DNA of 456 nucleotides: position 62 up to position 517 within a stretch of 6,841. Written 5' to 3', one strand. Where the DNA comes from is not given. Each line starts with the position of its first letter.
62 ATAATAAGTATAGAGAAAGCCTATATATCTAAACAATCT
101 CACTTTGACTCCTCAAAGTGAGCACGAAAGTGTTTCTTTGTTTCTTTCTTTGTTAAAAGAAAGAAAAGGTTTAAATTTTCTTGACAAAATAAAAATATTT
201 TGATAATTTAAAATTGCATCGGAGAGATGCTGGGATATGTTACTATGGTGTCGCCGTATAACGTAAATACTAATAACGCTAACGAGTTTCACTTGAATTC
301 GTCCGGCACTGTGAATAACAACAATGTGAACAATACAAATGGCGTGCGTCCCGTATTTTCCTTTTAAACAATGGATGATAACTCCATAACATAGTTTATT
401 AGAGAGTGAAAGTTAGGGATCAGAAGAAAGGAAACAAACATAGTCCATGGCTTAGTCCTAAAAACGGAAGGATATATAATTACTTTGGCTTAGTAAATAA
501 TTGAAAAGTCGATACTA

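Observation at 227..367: Template-repeat candidate: 13 in-frame AAY codons, a G-V-R-P-V end and a GC-rich IMH-like element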

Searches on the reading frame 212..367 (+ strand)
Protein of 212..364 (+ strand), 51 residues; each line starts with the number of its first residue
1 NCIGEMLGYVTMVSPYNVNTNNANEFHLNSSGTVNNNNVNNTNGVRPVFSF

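Call 5: search_protein_families(library=pfam, proteins=[window:227-367:+], max_evalue=0.01)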
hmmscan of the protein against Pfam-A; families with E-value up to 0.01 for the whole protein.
window:227-367:+ (46 aa): 0 families

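Call 8: find_homologous_proteins(query=window:212-364:+, max_evalue=10)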
Query seq(51 aa) (51 aa): 5 proteins with E <= 10 among 5 candidates.
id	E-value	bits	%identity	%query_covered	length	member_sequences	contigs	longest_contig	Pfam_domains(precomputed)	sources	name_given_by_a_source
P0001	1.1e-17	80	93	90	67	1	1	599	-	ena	-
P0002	5.4e-8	50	70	78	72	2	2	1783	PF19789.7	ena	-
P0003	3.2e-6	44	90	20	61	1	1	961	-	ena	-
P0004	1.5e-5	42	-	-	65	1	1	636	PF19789.7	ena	-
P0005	4.7e-3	34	41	43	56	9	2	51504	-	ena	-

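Call 13: find_encoding_contigs(protein=P0005, flank=10000, max_places=4)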
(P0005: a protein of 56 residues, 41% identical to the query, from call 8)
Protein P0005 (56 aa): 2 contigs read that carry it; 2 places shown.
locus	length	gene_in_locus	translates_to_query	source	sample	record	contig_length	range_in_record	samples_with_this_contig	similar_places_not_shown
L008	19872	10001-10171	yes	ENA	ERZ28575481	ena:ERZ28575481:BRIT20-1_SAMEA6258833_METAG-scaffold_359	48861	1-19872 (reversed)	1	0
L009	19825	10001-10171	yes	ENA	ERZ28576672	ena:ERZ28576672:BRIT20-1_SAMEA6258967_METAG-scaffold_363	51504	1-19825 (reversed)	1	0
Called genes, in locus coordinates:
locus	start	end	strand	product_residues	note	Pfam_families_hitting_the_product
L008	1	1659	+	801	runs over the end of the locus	-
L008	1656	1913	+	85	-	-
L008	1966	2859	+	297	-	PF00561:Abhydrolase_1, PF12146:Hydrolase_4 (weak), PF06028:DUF915 (weak)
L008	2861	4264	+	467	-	PF09903:DUF2130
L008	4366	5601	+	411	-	PF13173:AAA_14, PF13635:DUF4143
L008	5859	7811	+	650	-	PF00270:DEAD (faint), PF04851:ResIII, PF17757:UvrB_inter, PF27431:UvrB_3rd, PF00271:Helicase_C, PF12344:UvrB, PF02151:UVR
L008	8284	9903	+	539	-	-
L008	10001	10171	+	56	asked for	-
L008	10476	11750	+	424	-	-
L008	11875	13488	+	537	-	PF01368:DHH, PF00571:CBS (weak), PF07085:DRTGG, PF02833:DHHA2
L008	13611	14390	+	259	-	-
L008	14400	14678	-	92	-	PF06961:DUF1294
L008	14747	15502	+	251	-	PF00106:adh_short, PF01370:Epimerase (faint), PF08659:KR (weak), PF13561:adh_short_C2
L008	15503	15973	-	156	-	PF18143:HAD_SAK_2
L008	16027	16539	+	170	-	PF03073:TspO_MBR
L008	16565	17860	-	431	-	-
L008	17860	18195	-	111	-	PF01381:HTH_3, PF12844:HTH_19, PF13443:HTH_26, PF13560:HTH_31 (weak)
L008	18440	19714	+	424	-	PF13173:AAA_14, PF13635:DUF4143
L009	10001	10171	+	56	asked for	-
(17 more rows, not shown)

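Call 14: find_encoding_contigs(protein=P0002, flank=10000, max_places=4)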
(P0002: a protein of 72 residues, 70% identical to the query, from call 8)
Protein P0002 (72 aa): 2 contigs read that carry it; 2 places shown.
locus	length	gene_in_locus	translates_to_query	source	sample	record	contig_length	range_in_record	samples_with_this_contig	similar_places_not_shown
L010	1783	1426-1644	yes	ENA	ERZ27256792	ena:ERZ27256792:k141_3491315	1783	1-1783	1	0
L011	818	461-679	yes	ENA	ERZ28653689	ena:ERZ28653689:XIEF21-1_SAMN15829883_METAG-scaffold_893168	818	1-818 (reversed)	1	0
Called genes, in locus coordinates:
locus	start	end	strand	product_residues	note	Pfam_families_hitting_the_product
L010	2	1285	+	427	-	?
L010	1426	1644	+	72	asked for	PF19789:DUF6273 (weak)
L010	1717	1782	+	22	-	?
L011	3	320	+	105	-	?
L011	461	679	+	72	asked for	PF19789:DUF6273 (weak)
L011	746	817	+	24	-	?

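Call 15: find_encoding_contigs(protein=P0001, flank=10000, max_places=4)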
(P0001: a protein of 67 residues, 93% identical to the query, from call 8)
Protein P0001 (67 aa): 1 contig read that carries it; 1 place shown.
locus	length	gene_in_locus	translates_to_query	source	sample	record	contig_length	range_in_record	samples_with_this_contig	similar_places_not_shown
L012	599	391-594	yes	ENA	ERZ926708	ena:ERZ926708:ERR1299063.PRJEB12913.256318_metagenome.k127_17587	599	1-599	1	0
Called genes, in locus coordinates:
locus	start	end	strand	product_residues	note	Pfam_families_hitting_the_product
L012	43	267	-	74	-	-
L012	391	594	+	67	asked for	-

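Call 38: search_protein_families(library=pfam, proteins=[L010:2-1285:+, L008:8269-9903:+], max_evalue=0.1)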
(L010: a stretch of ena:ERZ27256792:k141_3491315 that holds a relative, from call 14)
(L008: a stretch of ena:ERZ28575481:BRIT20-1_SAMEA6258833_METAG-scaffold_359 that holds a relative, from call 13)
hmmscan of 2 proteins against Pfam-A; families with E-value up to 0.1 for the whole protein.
L010:2-1285:+ (427 aa): 0 families

L008:8269-9903:+ (544 aa): 0 families
